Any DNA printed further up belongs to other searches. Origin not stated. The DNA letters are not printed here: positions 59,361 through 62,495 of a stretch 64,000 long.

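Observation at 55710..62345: Four-gene vWA (TerY-like) - PP2C phosphatase - Ser/Thr kinase - FHA/Ig-repeat giant protein module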

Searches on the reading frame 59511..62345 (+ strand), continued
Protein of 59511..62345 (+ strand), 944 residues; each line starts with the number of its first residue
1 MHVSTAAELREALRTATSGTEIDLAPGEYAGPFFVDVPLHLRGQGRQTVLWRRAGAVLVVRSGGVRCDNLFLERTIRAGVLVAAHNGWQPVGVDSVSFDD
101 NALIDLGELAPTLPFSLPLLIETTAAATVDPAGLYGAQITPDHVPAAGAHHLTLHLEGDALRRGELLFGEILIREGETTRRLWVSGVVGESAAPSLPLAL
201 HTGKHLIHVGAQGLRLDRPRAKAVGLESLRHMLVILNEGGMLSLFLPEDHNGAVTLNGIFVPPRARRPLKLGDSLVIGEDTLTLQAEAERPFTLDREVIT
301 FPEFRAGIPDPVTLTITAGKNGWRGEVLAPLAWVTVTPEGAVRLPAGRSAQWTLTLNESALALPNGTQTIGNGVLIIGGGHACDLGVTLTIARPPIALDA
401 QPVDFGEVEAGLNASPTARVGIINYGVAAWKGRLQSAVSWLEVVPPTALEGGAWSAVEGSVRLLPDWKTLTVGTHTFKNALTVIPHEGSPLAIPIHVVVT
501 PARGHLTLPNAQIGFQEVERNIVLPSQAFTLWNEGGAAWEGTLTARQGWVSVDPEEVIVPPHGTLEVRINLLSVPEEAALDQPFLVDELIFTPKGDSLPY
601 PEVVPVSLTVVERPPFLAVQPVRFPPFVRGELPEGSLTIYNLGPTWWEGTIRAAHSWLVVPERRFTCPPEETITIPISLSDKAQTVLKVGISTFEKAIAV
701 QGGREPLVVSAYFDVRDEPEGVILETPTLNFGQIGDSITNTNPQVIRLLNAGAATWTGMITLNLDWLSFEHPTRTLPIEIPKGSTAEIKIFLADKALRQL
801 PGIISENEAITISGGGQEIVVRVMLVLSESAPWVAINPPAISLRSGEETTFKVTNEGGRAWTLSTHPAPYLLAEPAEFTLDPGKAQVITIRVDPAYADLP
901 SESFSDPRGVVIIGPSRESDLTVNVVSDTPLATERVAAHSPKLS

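Call 62: search_protein_families(library=pfam, proteins=[P0139, P0140, P0142, P0147, P0151, P0153, P0159, P0196, P0205, P0207], max_evalue=0.01)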
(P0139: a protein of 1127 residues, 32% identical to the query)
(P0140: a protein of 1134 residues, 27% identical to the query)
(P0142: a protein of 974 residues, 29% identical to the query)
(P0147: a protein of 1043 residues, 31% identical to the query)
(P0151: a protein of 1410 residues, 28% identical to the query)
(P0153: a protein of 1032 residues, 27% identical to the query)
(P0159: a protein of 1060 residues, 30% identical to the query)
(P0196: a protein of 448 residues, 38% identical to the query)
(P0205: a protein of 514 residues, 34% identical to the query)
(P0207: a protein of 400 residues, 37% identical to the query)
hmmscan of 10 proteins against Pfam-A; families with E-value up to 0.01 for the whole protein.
P0139 (1127 aa): 5 families
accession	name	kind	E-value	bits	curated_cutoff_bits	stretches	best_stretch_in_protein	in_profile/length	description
PF22076.2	Cep192_D6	-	1.5e-18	67.3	35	1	533-624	3-92/101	Cep192 domain 6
PF19190.6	BACON_2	-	2.9e-15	56.4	25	0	534-619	2-83/94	Viral BACON domain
PF14352.11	DUF4402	-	0.00021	22.4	25.2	0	535-609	2-73/129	Domain of unknown function (DUF4402)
PF21310.3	OCRL-like_ASH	-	0.00045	20.8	27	0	676-703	44-71/109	Inositol polyphosphate 5-phosphatase OCRL-like, ASH domain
PF06280.18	fn3_5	-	0.00066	20.8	27.6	0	926-983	51-110/112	Fn3-like domain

P0140 (1134 aa): 7 families
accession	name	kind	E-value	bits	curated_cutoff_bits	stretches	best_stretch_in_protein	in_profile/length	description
PF22076.2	Cep192_D6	-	5e-09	36.7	35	0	548-617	4-72/101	Cep192 domain 6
PF22544.2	HYDIN_VesB_CFA65-like_Ig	-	5.1e-09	36.7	25.5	0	547-613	2-70/100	HYDIN/CFA65/VesB-like, Ig-like domain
PF19190.6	BACON_2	-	5e-08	33.2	25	0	441-537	2-91/94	Viral BACON domain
PF00635.32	Motile_Sperm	-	0.00017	21.9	25.9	0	673-722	22-71/109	MSP (Major sperm protein) domain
PF22067.2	Cep192_D3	-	0.0017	18.9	27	0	674-722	22-71/99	Cep192 domain 3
PF15780.11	ASH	-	0.0069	17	27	0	1054-1102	27-78/98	Abnormal spindle-like microcephaly-assoc'd, ASPM-SPD-2-Hydin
PF14874.12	PapD-like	-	0.0098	16.5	27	0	441-517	4-83/102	Flagellar-associated PapD-like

P0142 (974 aa): 2 families
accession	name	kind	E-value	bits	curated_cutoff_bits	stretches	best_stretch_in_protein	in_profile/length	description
PF22076.2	Cep192_D6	-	1.2e-14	54.7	35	0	547-626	18-98/101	Cep192 domain 6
PF19190.6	BACON_2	-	5.8e-06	26.6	25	0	870-941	2-70/94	Viral BACON domain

P0147 (1043 aa): 4 families
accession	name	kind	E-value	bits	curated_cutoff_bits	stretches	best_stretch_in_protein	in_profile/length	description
PF22076.2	Cep192_D6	-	2.6e-10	40.9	35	1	639-730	6-98/101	Cep192 domain 6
PF22544.2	HYDIN_VesB_CFA65-like_Ig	-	2.3e-06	28.2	25.5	0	639-697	4-66/100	HYDIN/CFA65/VesB-like, Ig-like domain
PF14874.12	PapD-like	-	7.6e-05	23.3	27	0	938-1039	2-100/102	Flagellar-associated PapD-like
PF19190.6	BACON_2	-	0.0057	17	25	0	639-699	4-63/94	Viral BACON domain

P0151 (1410 aa): 9 families
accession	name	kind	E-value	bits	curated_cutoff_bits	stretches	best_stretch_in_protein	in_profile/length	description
PF22076.2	Cep192_D6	-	1.7e-24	86.4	35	1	1165-1245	20-99/101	Cep192 domain 6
PF19190.6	BACON_2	-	7.5e-14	51.9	25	0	1047-1079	37-69/94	Viral BACON domain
PF22544.2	HYDIN_VesB_CFA65-like_Ig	-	2.9e-08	34.3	25.5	0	535-570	2-37/100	HYDIN/CFA65/VesB-like, Ig-like domain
PF22067.2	Cep192_D3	-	2.9e-07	30.9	27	0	1166-1217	18-70/99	Cep192 domain 3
PF14352.11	DUF4402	-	3.5e-05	24.9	25.2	0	328-390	6-67/129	Domain of unknown function (DUF4402)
PF14874.12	PapD-like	-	0.00032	21.2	27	0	535-571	3-39/102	Flagellar-associated PapD-like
PF06280.18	fn3_5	-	0.0013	19.9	27.6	0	1177-1216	41-80/112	Fn3-like domain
PF07610.17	DUF1573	-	0.0014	19.1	26.1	0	1154-1245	8-95/98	Protein of unknown function (DUF1573)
PF15780.11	ASH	-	0.0033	18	27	0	1302-1370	7-75/98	Abnormal spindle-like microcephaly-assoc'd, ASPM-SPD-2-Hydin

P0153 (1032 aa): 9 families
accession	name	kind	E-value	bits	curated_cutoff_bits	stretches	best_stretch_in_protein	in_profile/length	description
PF22076.2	Cep192_D6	-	1.4e-14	54.6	35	1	753-841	4-95/101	Cep192 domain 6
PF22544.2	HYDIN_VesB_CFA65-like_Ig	-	1.6e-10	41.5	25.5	1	424-484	7-70/100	HYDIN/CFA65/VesB-like, Ig-like domain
PF19190.6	BACON_2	-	5.2e-09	36.3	25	0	535-596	5-64/94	Viral BACON domain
PF07610.17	DUF1573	-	1.9e-08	34.6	26.1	0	424-453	5-34/98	Protein of unknown function (DUF1573)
PF21310.3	OCRL-like_ASH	-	2e-08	34.7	27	0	645-708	1-71/109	Inositol polyphosphate 5-phosphatase OCRL-like, ASH domain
PF06280.18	fn3_5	-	0.00024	22.2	27.6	0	660-718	8-70/112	Fn3-like domain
PF14874.12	PapD-like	-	0.00039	21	27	0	418-506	3-90/102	Flagellar-associated PapD-like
PF14352.11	DUF4402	-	0.002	19.3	25.2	1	419-487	1-66/129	Domain of unknown function (DUF4402)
PF15780.11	ASH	-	0.0097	16.5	27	0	423-486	10-76/98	Abnormal spindle-like microcephaly-assoc'd, ASPM-SPD-2-Hydin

P0159 (1060 aa): 4 families
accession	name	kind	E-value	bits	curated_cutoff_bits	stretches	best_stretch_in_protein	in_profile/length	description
PF22076.2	Cep192_D6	-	1.1e-06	29.2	35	0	438-501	10-73/101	Cep192 domain 6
PF19190.6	BACON_2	-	4.4e-05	23.8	25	0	560-604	20-63/94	Viral BACON domain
PF21310.3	OCRL-like_ASH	-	0.00015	22.3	27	0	741-791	47-100/109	Inositol polyphosphate 5-phosphatase OCRL-like, ASH domain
PF15780.11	ASH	-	0.00058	20.4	27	0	546-607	13-75/98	Abnormal spindle-like microcephaly-assoc'd, ASPM-SPD-2-Hydin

P0196 (448 aa): 1 family
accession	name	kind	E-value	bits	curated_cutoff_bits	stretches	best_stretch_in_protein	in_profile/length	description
PF03781.23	FGE-sulfatase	-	8.4e-26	91.6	23.3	1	338-448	3-123/255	Sulfatase-modifying factor enzyme 1-like domain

P0205 (514 aa): 1 family
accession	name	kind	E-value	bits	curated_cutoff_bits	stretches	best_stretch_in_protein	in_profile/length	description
PF13672.11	PP2C_2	-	7.6e-27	94.6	24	1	267-475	1-195/209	Protein phosphatase 2C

P0207 (400 aa): 15 families
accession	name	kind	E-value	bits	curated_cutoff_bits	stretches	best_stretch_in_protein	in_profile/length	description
PF13428.12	TPR_14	-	7.4e-10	39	23.5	2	284-324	3-43/44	Tetratricopeptide repeat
PF14559.12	TPR_19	-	4.6e-09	36.9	25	1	333-391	8-65/68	Tetratricopeptide repeat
PF00515.34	TPR_1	-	7e-07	29.3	27.8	0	317-344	2-29/34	Tetratricopeptide repeat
PF13431.12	TPR_17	-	2.7e-06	27.6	24.4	0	274-303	5-34/34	Tetratricopeptide repeat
PF13432.12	TPR_16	-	3.6e-06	27.7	32.7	1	288-343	3-58/65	Tetratricopeptide repeat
PF20308.4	TPR-S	-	1.9e-05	25.6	27.6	1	299-365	3-64/102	Tetratricopeptide Repeats-Sensor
PF13181.12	TPR_8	-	2.3e-05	24.7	25.7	0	285-315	4-34/34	Tetratricopeptide repeat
PF07719.23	TPR_2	-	0.00011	22.5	27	0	284-315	3-34/34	Tetratricopeptide repeat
PF12895.13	ANAPC3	-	0.00014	22.5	27.2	1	272-341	15-81/82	Anaphase-promoting complex, cyclosome, subunit 3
PF13429.12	TPR_15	-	0.00022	21.2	26.2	1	280-376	144-238/280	Tetratricopeptide repeat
PF13174.12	TPR_6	-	0.00026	21.9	26.3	0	317-344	1-28/33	Tetratricopeptide repeat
PF13424.12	TPR_12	-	0.00026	21.6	30.1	1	284-343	5-72/77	Tetratricopeptide repeat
PF13371.12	TPR_9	-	0.00052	20.4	35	1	288-354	1-67/73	Tetratricopeptide repeat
PF12688.13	TPR_5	-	0.00059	20.5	24.2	1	313-374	35-96/119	Tetratrico peptide repeat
PF23914.1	TPR_CcmH_CycH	-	0.002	18.5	42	1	252-383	20-152/158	Cytochrome c-type biogenesis protein H TPR domain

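Call 63: find_encoding_contigs(protein=P0140, flank=8000, max_places=1)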
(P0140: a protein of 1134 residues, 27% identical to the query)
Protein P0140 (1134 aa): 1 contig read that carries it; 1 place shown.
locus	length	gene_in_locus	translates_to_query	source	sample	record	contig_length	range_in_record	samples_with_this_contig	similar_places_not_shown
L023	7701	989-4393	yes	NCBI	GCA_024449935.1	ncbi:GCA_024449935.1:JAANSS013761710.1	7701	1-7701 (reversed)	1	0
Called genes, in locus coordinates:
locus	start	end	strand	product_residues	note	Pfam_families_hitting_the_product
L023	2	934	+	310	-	?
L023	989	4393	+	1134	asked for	PF22076:Cep192_D6 (faint), PF19190:BACON_2 (faint), PF22544:HYDIN_VesB_CFA65-like_Ig (faint)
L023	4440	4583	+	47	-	-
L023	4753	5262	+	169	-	-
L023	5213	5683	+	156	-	-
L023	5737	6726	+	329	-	PF10138:vWA-TerF-like (weak)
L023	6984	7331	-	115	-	-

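Call 66: find_encoding_contigs(protein=P0205, flank=8000, max_places=2)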
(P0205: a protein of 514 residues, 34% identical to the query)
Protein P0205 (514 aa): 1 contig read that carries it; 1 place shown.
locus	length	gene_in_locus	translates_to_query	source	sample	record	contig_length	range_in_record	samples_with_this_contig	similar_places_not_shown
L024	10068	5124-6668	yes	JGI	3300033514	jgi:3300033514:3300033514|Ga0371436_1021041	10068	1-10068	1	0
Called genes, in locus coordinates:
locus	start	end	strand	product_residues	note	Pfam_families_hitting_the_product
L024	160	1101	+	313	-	PF01061:ABC2_membrane, PF12698:ABC2_membrane_3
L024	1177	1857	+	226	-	PF00092:VWA, PF13519:VWA_2, PF13768:VWA_3 (faint)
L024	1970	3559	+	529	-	PF13672:PP2C_2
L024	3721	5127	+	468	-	PF00069:Pkinase (faint)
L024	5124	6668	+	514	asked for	PF13672:PP2C_2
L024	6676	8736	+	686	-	PF22076:Cep192_D6 (faint), PF19190:BACON_2 (faint)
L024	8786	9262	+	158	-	-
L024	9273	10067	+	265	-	?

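Call 67: find_encoding_contigs(protein=P0147, flank=8000, max_places=2)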
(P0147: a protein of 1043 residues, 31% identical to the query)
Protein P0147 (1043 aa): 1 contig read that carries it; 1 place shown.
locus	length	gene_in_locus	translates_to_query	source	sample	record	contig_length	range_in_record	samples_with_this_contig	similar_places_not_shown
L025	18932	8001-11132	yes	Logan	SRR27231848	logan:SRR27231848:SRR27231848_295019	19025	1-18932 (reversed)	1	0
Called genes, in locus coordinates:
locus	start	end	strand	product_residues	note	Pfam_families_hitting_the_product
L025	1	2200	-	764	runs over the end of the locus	?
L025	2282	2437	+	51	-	-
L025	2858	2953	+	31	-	-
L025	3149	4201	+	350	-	PF16697:Yop-YscD_cpl, PF00498:FHA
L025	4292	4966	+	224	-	PF00092:VWA, PF13519:VWA_2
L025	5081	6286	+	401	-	PF13672:PP2C_2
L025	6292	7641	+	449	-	PF00069:Pkinase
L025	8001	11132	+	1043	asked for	PF22076:Cep192_D6 (faint), PF22544:HYDIN_VesB_CFA65-like_Ig (faint)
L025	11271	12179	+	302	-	-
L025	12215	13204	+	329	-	-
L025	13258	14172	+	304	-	-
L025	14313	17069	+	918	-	PF00690:Cation_ATPase_N, PF00122:E1-E2_ATPase, PF00702:Hydrolase, PF13246:Cation_ATPase, PF00689:Cation_ATPase_C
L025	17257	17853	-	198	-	PF15978:TnsD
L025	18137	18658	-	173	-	PF13560:HTH_31, PF01381:HTH_3, PF12844:HTH_19, PF13560:HTH_31, PF01381:HTH_3, PF12844:HTH_19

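Call 72: predict_structure(alignment_id=A5)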
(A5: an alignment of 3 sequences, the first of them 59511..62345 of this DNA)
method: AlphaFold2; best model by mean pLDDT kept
length: 944 residues; sequences in the alignment: 3
mean_pLDDT: 60.4   pTM: 0.29
mean pLDDT of the five models: 60.4, 59.2, 57.1, 47.7, 47.6
residues with pLDDT >= 90: 0; 70-90: 417; 50-70: 239; < 50: 288
segments of 3 or more residues with pLDDT < 50: 1-3, 16-243, 249-251, 280-289, 613-615, 718-720, 736-740, 829-832, 929-944
pLDDT, mean of each block of 10 residues (from residue 1): 50 47 43 30 30 33 26 21 21 20 21 28 33 29 34 30 23 23 23 23 24 25 27 37 48 65 60 52 42 70 67 81 69 69 79 78 62 55 61 71 76 71 77 85 84 76 71 80 81 82 62 64 72 73 82 83 80 73 77 63 73 62 74 80 72 80 75 84 67 78 69 64 72 54 76 78 82 79 80 64 69 77 65 69 79 74 81 83 83 67 67 70 63 34 30
secondary structure, 60 per line:
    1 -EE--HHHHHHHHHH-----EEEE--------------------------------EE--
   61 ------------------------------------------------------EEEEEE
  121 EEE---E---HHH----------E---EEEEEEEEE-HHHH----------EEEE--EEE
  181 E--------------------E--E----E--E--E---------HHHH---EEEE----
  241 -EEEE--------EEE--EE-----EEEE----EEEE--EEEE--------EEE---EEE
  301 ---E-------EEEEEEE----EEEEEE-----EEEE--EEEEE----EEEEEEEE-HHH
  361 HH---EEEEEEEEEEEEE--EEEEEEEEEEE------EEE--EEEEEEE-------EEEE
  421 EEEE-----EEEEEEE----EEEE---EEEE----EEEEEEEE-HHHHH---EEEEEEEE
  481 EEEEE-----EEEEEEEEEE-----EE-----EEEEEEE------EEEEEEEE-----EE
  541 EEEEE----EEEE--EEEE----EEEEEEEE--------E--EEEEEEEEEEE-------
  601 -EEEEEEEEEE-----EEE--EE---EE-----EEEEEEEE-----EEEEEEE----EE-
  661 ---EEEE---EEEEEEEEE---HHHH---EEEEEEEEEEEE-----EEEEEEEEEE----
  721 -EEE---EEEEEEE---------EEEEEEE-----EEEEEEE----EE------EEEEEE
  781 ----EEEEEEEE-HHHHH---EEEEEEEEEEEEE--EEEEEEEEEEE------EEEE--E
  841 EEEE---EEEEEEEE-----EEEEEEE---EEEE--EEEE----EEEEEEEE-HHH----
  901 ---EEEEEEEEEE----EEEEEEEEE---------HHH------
elements in order (helices of 4 or more, strands of 3 or more residues): H6-15 E21-24 E115-123 E148-156 H158-161 E172-175 E178-181 H226-229 E233-236 E242-245 E254-256 E266-269 E274-277 E280-283 E292-294 E298-300 E312-318 E323-328 E334-337 E340-344 E349-356 H358-362 E366-378 E381-391 E398-400 E403-409 E417-424 E430-436 E441-444 E448-451 E456-463 H465-469 E473-485 E491-500 E513-519 E526-533 E539-545 E550-553 E556-559 E564-571 E583-593 E602-611 E617-619 E634-641 E647-653 E664-667 E671-679 H683-686 E690-701 E707-716 E722-724 E728-734 E744-750 E756-762 E775-780 E785-792 H794-798 E802-814 E817-827 E834-837 E840-844 E848-855 E861-867 E871-874 E877-880 E885-892 E904-913 E918-926

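Call 80: fold_search(model_id=the predicted structure, library=pdb)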
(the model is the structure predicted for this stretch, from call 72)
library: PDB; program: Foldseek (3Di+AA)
matches with E <= 10: 1922; with E <= 0.001: 366
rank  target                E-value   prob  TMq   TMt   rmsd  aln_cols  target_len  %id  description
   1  7som_D                6.5e-32  1.00  0.18  0.13  24.2       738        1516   12  Ciliary C2 central pair apparatus isolated from Chlamydomonas reinhardtii (released 2022-04-13)
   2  9ijj_C                4.7e-31  1.00  0.16  0.15  36.4       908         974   12  In situ structure of the central apparatus in mouse sperm axoneme. (released 2025-06-04)
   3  7sqc_O0               9.5e-30  1.00  0.15  0.13  38.5       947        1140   11  Ciliary C1 central pair apparatus isolated from Chlamydomonas reinhardtii (released 2022-04-13)
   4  9ijj_h                3.4e-29  1.00  0.16  0.11  36.7       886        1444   11  In situ structure of the central apparatus in mouse sperm axoneme. (released 2025-06-04)
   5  9ijj_O                1.6e-28  1.00  0.19  0.14  57.8      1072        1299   10  In situ structure of the central apparatus in mouse sperm axoneme. (released 2025-06-04)
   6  7sqc_2A               4.1e-27  1.00  0.16  0.19  40.5       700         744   14  Ciliary C1 central pair apparatus isolated from Chlamydomonas reinhardtii (released 2022-04-13)
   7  7sqc_2B               6.8e-27  1.00  0.16  0.19  39.1       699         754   14  Ciliary C1 central pair apparatus isolated from Chlamydomonas reinhardtii (released 2022-04-13)
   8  9ijj_4I               2.5e-26  1.00  0.18  0.08  43.5       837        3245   12  In situ structure of the central apparatus in mouse sperm axoneme. (released 2025-06-04)
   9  9ijj_4A               2.9e-25  1.00  0.14  0.07  37.0       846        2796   12  In situ structure of the central apparatus in mouse sperm axoneme. (released 2025-06-04)
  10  9ijj_4H               3.1e-25  1.00  0.15  0.05  51.7       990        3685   11  In situ structure of the central apparatus in mouse sperm axoneme. (released 2025-06-04)
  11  9ijj_4G               6.3e-25  1.00  0.15  0.06  36.2       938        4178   10  In situ structure of the central apparatus in mouse sperm axoneme. (released 2025-06-04)
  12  9ijj_4J               8.3e-25  1.00  0.15  0.19  37.3       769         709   13  In situ structure of the central apparatus in mouse sperm axoneme. (released 2025-06-04)
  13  7sqc_F1               1.8e-19  1.00  0.17  0.30  16.8       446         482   16  Ciliary C1 central pair apparatus isolated from Chlamydomonas reinhardtii (released 2022-04-13)
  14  7sqc_T1               7.4e-19  1.00  0.14  0.21  17.3       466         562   12  Ciliary C1 central pair apparatus isolated from Chlamydomonas reinhardtii (released 2022-04-13)
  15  7n6g_4C               2.9e-17  1.00  0.16  0.22  22.0       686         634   12  C1 of central pair (released 2022-05-18)
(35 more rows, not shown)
